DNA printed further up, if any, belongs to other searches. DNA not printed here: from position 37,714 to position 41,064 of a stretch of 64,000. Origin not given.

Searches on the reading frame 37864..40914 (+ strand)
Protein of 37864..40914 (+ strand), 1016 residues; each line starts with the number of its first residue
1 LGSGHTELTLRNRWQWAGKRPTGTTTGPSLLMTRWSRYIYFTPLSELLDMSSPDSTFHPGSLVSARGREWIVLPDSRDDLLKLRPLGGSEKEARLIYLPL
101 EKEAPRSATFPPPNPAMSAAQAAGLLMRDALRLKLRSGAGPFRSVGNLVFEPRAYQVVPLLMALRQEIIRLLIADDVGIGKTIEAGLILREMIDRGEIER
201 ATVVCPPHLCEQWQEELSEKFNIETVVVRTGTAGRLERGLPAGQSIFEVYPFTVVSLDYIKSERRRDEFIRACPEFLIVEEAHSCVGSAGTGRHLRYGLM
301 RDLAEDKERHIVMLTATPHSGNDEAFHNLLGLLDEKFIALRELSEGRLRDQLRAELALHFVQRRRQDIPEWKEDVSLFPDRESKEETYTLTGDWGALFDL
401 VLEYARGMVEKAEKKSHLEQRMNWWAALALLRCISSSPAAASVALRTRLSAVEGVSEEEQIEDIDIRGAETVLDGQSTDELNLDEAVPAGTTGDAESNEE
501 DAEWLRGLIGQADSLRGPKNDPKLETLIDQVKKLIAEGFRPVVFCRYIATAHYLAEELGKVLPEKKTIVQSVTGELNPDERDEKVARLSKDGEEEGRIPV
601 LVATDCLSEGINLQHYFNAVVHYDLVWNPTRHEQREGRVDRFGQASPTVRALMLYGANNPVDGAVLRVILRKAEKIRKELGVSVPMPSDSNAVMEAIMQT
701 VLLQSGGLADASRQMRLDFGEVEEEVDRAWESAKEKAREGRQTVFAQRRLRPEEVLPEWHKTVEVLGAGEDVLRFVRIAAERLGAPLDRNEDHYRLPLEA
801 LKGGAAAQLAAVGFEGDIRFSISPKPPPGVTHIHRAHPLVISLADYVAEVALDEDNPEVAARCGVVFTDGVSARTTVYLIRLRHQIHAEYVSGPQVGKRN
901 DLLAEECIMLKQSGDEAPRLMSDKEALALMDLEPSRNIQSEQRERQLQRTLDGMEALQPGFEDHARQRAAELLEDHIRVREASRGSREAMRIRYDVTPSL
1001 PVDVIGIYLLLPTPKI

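Call 86: search_protein_families(library=padloc, proteins=[window:37864-40914:+], max_evalue=0.00001)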
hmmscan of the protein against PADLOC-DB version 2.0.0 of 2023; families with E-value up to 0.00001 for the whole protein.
window:37864-40914:+ (1016 aa): 38 families (the best 25 are shown)
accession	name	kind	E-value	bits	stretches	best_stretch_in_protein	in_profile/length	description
PDLC02853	DpdE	-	2.5e-215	715.5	1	56-1013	4-972/985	DpdE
PDLC02621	DrmD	-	8.3e-89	297.1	1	141-742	115-727/1040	DrmD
PDLC00659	HmaA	-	3.8e-60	201.8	1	125-682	78-648/1176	SNF2 helicase / DEAD-box helicase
PDLC02500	BrxHI|BrxHII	-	4.3e-60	202.2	1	152-684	91-613/933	BrxHI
PDLC02572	DrmA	-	1.5e-56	190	1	141-744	112-726/1043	DrmA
PDLC02504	BrxHI|BrxHII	-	1.7e-54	183.1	1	126-790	84-721/971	BrxHII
PDLC02632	DrmD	-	3.7e-50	169.1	1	153-649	125-631/662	DrmD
PDLC02840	DpdE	-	2.8e-47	159.7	3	501-658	523-670/1091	DpdE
PDLC02633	DrmD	-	8.3e-47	157.7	1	141-682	119-676/839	DrmD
PDLC02843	DpdE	-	4.8e-44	148.6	2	154-362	161-341/1091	DpdE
PDLC02623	DrmD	-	3.7e-42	142.2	2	155-335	105-296/1040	DrmD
PDLC02620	DrmD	-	2.6e-41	139.5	1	145-683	93-616/1060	DrmD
PDLC02634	DrmD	-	1.2e-36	123.9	1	169-687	109-626/900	DrmD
PDLC02619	DrmD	-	1.5e-35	120.6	2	155-406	36-282/872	DrmD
PDLC02193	PLD_Helicase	-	6e-30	102.1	2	498-669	648-823/905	-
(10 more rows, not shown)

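Call 87: search_protein_families(library=pfam, proteins=[window:37864-40914:+], max_evalue=0.00001)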
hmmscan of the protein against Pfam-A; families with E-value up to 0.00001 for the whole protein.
window:37864-40914:+ (1016 aa): 3 families
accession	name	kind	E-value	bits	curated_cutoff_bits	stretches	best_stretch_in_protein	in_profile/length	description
PF00271.37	Helicase_C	-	2.5e-17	63.5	23.5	1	527-643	6-110/110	Helicase conserved C-terminal domain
PF00176.29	SNF2-rel_dom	-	9.4e-11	41.8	24.9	1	157-336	5-181/290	SNF2-related domain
PF00270.35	DEAD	-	3.9e-08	33.6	26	1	170-320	16-162/167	DEAD/DEAH box helicase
